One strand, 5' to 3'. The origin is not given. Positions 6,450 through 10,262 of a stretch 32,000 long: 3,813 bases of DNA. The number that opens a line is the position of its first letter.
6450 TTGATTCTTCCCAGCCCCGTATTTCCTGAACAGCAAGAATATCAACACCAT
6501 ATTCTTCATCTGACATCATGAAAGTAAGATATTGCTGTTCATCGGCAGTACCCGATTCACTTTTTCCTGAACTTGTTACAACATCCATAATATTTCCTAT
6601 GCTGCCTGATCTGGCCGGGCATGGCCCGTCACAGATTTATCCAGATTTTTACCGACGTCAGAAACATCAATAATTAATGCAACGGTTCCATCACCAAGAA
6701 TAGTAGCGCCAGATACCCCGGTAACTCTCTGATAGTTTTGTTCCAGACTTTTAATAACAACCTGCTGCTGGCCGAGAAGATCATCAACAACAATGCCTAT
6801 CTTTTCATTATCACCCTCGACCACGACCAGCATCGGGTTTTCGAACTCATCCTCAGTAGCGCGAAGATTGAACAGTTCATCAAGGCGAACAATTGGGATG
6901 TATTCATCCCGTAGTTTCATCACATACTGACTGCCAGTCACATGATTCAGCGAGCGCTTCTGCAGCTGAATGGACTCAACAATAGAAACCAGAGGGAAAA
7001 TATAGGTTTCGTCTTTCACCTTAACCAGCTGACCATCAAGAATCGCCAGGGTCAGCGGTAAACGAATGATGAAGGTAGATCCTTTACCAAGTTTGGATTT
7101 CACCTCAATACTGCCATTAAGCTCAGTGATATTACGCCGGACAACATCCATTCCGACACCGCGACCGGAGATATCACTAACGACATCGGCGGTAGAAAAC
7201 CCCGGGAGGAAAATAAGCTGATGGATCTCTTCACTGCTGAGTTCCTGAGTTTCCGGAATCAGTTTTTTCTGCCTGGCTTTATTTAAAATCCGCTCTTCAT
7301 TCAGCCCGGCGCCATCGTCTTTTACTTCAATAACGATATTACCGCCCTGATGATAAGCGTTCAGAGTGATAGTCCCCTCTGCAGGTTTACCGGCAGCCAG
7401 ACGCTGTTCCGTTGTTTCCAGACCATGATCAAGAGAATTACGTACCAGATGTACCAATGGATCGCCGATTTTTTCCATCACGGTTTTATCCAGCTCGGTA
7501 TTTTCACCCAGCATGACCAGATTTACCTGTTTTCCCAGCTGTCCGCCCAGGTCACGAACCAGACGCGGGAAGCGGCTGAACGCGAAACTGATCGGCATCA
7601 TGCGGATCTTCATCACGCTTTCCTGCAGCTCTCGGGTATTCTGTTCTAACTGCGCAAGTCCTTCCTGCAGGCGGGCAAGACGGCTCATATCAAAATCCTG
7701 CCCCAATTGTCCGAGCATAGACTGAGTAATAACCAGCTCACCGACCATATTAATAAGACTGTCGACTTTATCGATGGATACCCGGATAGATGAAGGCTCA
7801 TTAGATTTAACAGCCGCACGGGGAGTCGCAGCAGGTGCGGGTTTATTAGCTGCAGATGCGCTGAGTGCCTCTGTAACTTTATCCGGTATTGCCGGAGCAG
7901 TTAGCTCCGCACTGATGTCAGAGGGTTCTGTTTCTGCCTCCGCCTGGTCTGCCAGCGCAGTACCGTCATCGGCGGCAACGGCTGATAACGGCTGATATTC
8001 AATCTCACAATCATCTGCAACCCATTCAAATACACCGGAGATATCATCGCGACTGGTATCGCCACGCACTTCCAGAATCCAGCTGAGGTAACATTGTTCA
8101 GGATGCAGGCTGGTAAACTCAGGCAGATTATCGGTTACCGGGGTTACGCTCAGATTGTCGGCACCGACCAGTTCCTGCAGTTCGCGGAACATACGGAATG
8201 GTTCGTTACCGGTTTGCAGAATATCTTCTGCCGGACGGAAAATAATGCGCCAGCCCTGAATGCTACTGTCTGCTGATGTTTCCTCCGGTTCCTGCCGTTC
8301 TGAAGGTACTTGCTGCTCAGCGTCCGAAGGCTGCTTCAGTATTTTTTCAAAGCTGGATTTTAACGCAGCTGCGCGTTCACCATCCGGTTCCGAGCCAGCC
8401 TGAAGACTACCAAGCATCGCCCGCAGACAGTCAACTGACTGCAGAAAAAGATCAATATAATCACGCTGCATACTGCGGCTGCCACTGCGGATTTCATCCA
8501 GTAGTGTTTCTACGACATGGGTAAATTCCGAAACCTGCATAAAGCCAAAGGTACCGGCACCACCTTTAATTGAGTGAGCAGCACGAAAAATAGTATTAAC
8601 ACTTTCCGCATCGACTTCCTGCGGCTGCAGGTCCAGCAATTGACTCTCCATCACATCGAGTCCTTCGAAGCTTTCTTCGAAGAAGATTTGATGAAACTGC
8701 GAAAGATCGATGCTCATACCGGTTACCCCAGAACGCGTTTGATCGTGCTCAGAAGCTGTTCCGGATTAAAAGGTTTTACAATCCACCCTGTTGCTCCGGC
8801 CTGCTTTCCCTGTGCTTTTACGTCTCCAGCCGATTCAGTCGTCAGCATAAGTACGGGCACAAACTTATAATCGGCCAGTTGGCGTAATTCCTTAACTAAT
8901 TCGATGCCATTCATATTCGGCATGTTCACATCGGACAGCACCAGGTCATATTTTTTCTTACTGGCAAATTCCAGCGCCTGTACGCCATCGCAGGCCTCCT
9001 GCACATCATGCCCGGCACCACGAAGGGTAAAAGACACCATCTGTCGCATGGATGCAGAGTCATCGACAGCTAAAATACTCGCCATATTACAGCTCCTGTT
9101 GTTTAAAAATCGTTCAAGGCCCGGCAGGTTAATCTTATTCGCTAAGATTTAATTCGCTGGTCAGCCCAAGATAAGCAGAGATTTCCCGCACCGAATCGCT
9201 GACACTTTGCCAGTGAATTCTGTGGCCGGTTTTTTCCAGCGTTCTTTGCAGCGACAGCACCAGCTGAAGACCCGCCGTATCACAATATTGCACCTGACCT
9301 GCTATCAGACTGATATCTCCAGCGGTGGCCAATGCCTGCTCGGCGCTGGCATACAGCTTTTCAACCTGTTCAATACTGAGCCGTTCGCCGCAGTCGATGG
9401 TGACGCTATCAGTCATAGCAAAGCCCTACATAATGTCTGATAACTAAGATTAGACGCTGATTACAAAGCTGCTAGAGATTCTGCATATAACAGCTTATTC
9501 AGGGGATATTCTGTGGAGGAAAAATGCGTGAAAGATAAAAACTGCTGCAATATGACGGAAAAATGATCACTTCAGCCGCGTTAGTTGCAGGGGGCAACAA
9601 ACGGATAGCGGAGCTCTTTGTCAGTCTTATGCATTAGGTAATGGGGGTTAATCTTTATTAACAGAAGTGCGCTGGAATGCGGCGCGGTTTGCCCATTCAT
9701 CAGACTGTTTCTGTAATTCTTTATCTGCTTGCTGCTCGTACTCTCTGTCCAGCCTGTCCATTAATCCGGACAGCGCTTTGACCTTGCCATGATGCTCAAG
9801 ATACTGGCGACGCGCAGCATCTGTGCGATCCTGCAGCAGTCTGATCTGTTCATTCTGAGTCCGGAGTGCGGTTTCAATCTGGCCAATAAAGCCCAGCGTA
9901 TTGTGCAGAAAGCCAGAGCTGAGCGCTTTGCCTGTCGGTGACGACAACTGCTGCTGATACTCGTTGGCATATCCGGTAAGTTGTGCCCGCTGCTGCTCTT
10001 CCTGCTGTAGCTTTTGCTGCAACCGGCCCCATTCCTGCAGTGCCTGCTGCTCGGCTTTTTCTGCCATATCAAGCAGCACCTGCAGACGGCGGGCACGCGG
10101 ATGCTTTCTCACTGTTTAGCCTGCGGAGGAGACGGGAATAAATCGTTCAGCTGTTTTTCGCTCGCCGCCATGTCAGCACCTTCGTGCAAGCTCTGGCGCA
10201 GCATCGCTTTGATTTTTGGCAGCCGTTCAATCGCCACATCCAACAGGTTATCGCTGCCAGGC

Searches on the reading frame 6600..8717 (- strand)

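Call 21: search_protein_families(library=pfam, proteins=[window:6600-8717:-], max_evalue=0.001)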
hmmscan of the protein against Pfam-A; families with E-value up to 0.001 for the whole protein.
window:6600-8717:- (706 aa): 4 families
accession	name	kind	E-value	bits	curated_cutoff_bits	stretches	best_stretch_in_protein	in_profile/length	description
PF01584.24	CheW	-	4.6e-29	101.3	23.5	1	564-688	4-133/138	CheW-like domain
PF02895.20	H-kinase_dim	-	1.2e-21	77.3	23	1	309-371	2-68/68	Signal transducing histidine kinase, homodimeric domain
PF02518.31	HATPase_c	-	1.6e-18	67.6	26.4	1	419-556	4-110/111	Histidine kinase-, DNA gyrase B-, and HSP90-like ATPase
PF01627.28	Hpt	-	1.2e-16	61.2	24.6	1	8-107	2-83/84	Hpt domain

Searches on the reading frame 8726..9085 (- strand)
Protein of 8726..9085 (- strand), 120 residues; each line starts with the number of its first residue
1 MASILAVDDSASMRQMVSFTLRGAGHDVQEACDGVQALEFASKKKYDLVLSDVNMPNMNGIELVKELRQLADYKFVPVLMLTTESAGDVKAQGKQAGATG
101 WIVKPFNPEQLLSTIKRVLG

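Call 21: search_protein_families(library=pfam, proteins=[window:8726-9085:-], max_evalue=0.001)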
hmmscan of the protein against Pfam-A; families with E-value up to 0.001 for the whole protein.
window:8726-9085:- (120 aa): 1 family
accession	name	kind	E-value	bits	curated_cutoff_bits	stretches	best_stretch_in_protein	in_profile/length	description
PF00072.30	Response_reg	-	3.3e-29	101.7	30.2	1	4-115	1-110/111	Response regulator receiver domain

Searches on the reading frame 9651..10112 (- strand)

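Call 21: search_protein_families(library=pfam, proteins=[window:9651-10112:-], max_evalue=0.001)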
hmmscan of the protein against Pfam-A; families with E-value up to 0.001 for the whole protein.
window:9651-10112:- (154 aa): 1 family
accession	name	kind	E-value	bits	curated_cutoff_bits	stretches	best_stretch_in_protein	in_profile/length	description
PF02050.21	FliJ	-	1.7e-19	70.7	28.4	1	23-144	2-122/123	Flagellar FliJ protein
